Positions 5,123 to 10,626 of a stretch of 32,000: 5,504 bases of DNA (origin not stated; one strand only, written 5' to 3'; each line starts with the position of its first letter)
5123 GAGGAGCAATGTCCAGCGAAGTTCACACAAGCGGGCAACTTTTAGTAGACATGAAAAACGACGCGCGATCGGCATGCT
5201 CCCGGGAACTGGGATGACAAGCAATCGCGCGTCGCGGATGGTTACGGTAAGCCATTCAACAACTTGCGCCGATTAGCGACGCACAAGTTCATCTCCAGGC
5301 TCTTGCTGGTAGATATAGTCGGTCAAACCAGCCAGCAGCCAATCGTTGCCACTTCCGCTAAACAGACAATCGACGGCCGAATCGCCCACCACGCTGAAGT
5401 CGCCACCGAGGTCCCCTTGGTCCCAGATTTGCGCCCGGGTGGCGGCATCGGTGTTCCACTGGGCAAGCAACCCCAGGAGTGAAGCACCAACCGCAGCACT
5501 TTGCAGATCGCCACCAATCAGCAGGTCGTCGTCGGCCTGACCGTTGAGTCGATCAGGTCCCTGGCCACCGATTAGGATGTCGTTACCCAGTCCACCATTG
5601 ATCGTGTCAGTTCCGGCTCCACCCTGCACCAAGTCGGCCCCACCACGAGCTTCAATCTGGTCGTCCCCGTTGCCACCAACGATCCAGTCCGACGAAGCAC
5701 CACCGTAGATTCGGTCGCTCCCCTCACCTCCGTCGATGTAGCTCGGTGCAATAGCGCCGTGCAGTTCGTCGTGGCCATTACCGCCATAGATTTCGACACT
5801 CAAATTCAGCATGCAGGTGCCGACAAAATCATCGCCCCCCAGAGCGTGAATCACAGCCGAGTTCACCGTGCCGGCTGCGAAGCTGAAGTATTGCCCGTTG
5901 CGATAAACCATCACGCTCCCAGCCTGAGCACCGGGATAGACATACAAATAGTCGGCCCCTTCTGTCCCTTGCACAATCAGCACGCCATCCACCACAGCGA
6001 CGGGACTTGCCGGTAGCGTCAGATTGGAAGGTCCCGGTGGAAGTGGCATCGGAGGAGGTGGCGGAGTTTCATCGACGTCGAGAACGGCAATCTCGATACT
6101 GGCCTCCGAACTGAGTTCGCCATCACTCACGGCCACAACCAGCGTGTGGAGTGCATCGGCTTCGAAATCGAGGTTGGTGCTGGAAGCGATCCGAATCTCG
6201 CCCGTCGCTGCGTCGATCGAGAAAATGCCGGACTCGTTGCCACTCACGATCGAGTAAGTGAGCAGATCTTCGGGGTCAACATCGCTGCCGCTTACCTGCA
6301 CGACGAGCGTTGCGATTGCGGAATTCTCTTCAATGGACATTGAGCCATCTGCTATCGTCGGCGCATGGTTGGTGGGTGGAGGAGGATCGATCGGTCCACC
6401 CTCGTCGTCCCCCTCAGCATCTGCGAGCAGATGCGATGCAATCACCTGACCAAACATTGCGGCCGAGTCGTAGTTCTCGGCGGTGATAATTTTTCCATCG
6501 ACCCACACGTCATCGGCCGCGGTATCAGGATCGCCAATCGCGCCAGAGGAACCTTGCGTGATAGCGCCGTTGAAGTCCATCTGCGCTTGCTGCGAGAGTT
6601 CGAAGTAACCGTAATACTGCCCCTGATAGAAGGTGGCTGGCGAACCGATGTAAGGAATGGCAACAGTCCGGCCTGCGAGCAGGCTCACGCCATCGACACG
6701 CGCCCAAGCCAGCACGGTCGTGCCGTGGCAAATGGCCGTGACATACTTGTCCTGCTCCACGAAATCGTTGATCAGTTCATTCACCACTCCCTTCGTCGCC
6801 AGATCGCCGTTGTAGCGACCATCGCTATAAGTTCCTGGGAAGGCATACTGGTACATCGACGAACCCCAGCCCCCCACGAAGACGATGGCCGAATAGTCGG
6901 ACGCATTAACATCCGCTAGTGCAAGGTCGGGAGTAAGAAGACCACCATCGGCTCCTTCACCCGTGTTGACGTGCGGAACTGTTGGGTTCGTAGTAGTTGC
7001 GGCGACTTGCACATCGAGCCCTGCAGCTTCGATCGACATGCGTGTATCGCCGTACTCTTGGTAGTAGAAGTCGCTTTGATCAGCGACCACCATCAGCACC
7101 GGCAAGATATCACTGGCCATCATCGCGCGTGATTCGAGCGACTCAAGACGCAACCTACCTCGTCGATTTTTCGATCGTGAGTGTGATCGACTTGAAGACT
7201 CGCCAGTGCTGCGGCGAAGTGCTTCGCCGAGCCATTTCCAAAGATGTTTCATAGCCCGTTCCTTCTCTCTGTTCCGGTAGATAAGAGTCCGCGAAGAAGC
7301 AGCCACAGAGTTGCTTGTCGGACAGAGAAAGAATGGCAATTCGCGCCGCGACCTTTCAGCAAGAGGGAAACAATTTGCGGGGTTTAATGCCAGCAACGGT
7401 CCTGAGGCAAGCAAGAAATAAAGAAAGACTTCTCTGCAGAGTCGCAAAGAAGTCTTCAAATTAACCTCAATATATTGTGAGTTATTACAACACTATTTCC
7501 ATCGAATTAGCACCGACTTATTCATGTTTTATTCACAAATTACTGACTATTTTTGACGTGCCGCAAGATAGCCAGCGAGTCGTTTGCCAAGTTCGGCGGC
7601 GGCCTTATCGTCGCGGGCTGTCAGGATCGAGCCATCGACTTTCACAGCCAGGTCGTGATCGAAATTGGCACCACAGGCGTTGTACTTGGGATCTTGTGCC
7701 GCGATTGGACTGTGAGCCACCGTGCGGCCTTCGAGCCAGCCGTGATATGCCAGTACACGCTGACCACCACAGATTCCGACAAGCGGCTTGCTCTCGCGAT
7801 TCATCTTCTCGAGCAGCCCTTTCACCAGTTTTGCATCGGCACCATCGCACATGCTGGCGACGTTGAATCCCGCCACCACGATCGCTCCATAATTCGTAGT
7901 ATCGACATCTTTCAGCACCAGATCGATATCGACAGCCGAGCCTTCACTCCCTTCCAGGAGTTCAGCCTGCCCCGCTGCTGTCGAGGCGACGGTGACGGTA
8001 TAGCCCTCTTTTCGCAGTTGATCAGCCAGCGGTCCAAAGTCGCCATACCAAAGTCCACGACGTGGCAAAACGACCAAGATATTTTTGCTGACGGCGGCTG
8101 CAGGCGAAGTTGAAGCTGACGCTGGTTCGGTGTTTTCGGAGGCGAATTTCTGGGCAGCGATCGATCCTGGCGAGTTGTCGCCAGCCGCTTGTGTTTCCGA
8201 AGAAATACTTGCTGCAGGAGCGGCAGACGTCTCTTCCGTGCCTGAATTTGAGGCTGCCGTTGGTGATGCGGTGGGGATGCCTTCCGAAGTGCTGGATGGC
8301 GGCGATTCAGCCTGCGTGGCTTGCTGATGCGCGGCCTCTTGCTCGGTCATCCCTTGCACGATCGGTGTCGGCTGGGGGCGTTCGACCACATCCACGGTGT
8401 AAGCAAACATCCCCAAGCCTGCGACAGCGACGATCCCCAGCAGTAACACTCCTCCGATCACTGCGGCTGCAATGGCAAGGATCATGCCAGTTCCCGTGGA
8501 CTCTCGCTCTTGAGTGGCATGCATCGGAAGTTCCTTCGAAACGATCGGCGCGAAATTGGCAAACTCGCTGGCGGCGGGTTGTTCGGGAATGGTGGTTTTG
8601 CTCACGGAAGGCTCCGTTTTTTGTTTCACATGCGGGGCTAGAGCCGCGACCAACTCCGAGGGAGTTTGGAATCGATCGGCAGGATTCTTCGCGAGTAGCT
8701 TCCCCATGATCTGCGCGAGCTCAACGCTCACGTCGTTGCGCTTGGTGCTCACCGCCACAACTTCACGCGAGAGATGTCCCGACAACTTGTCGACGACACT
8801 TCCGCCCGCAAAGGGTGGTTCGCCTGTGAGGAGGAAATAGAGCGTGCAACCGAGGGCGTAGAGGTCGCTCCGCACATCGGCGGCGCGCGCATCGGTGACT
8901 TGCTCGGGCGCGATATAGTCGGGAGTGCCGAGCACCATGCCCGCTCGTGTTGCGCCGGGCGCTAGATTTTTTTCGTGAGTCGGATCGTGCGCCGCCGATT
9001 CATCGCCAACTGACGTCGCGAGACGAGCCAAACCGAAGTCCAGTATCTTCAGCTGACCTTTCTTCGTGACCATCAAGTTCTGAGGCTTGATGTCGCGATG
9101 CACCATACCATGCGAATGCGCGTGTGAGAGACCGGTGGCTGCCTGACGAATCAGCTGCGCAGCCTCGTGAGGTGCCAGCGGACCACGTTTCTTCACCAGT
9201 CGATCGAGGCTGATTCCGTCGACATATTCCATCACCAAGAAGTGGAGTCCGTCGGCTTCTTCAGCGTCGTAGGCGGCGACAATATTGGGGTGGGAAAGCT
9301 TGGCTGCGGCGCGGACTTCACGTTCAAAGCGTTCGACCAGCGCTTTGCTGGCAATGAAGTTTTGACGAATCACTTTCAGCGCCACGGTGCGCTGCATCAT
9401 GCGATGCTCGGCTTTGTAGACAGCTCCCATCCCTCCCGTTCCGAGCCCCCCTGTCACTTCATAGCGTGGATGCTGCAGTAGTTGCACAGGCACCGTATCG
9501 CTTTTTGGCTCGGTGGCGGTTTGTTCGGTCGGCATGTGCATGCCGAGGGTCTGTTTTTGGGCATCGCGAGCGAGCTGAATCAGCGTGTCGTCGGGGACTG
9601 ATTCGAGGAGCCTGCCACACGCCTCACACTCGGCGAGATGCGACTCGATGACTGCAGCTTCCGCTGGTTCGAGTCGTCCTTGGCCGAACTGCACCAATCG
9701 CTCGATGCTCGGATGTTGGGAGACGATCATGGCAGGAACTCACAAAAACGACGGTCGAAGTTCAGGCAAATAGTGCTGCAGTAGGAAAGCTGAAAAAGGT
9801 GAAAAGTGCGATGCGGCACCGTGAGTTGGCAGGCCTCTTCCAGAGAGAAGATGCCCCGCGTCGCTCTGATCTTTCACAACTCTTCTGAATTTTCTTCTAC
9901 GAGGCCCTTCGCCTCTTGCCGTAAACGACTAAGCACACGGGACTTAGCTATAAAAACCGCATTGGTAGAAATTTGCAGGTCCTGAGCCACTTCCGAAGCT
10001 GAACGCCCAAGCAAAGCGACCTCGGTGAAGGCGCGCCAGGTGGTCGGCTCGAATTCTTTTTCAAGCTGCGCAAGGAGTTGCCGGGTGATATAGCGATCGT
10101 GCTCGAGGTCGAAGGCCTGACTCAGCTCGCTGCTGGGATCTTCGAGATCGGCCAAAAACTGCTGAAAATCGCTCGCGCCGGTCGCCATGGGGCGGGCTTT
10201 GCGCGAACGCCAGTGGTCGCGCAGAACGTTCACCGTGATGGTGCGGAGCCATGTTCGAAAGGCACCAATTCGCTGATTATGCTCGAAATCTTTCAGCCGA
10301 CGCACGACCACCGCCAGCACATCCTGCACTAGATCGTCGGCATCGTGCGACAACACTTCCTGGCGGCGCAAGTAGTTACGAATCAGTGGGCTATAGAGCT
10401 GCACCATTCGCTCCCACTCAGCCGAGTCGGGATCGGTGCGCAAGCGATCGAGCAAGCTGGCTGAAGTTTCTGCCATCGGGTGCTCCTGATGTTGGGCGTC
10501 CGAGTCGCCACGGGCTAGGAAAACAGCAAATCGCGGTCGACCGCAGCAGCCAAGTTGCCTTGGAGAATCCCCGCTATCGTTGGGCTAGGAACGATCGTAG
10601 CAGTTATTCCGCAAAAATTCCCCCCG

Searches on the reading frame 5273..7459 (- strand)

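Call 65: search_protein_families(library=pfam, proteins=[window:5273-7459:-], max_evalue=0.001)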
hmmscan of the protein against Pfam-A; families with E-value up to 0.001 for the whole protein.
window:5273-7459:- (728 aa): 7 families
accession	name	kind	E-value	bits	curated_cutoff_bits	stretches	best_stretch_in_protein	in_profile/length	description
PF00353.25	HemolysinCabind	-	8e-17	61.3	23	3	595-629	2-36/36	RTX calcium-binding nonapeptide repeat (4 copies)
PF00028.23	Cadherin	-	9.5e-13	48.8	28.8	1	373-460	2-93/93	Cadherin domain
PF01965.30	DJ-1_PfpI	-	5.7e-12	46.2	26.6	2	219-338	76-160/165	DJ-1/PfpI family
PF17963.7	Big_9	-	8.8e-07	30.2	23.6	1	364-457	1-88/89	Bacterial Ig domain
PF17803.7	Cadherin_4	-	5.3e-06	27.3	25.1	1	362-422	9-69/71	Bacterial cadherin-like domain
PF07595.18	Planc_extracel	-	0.00015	21.7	25.5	1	99-117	1-19/20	Planctomycete extracellular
PF23592.1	Cadherin_CELSR2_9th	-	0.00023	21.7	36.8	1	383-449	26-90/100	CELSR2-like, ninth cadherin domain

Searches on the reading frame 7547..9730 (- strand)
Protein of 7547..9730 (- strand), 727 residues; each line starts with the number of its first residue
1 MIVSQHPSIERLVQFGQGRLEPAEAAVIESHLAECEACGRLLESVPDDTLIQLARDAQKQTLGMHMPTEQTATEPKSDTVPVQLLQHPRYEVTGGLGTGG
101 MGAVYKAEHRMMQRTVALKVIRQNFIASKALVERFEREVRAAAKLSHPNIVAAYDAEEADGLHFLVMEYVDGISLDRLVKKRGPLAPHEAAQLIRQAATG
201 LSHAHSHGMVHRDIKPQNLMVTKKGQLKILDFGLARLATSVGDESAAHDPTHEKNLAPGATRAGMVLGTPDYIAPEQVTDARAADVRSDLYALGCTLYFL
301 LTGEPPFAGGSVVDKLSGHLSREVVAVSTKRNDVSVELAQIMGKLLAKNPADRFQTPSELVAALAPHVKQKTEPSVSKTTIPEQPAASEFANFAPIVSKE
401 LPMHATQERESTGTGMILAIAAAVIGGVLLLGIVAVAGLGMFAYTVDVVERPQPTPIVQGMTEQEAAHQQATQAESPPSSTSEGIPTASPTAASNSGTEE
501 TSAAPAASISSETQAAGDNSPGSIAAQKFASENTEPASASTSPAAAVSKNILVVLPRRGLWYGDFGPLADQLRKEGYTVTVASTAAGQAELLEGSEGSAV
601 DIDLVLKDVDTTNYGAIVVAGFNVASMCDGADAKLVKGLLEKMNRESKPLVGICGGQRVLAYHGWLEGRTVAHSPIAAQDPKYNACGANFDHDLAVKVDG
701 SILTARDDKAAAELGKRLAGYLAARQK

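Call 65: search_protein_families(library=pfam, proteins=[window:7547-9730:-], max_evalue=0.001)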
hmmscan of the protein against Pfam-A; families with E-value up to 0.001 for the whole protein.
window:7547-9730:- (727 aa): 7 families
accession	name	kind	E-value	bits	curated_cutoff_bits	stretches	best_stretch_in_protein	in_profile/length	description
PF00069.31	Pkinase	-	3e-55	187.9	31.7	1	90-356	1-254/263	Protein kinase domain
PF07714.23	PK_Tyr_Ser-Thr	-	2.3e-31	109.5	23.1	1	95-355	6-250/258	Protein tyrosine and serine/threonine kinase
PF01965.30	DJ-1_PfpI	-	3.6e-16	59.8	26.6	1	564-717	15-161/165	DJ-1/PfpI family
PF03109.22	ABC1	-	2.5e-11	43.6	22.9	1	132-236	117-215/244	ABC1 atypical kinase-like domain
PF01636.29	APH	-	1.8e-09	38.1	23.2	1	121-206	25-109/239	Phosphotransferase enzyme family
PF13490.11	zf-HC2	-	0.00011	22.7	22.2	1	18-38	14-34/35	Putative zinc-finger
PF06293.20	Kdo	-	0.00073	19.5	21.3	0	119-239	43-173/207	Lipopolysaccharide kinase (Kdo/WaaP) family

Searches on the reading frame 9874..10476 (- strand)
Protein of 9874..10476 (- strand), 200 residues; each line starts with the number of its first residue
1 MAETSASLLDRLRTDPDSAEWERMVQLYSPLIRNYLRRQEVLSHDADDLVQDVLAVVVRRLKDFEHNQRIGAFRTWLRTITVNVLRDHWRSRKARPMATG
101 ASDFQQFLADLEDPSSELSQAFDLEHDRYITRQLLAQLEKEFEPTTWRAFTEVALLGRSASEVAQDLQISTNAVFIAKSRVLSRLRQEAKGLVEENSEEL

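Call 65: search_protein_families(library=pfam, proteins=[window:9874-10476:-], max_evalue=0.001)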
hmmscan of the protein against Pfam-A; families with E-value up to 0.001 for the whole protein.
window:9874-10476:- (200 aa): 1 family
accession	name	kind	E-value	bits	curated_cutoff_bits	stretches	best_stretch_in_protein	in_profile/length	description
PF04542.20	Sigma70_r2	-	1.5e-13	50.8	24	1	24-93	1-69/71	Sigma-70 region 2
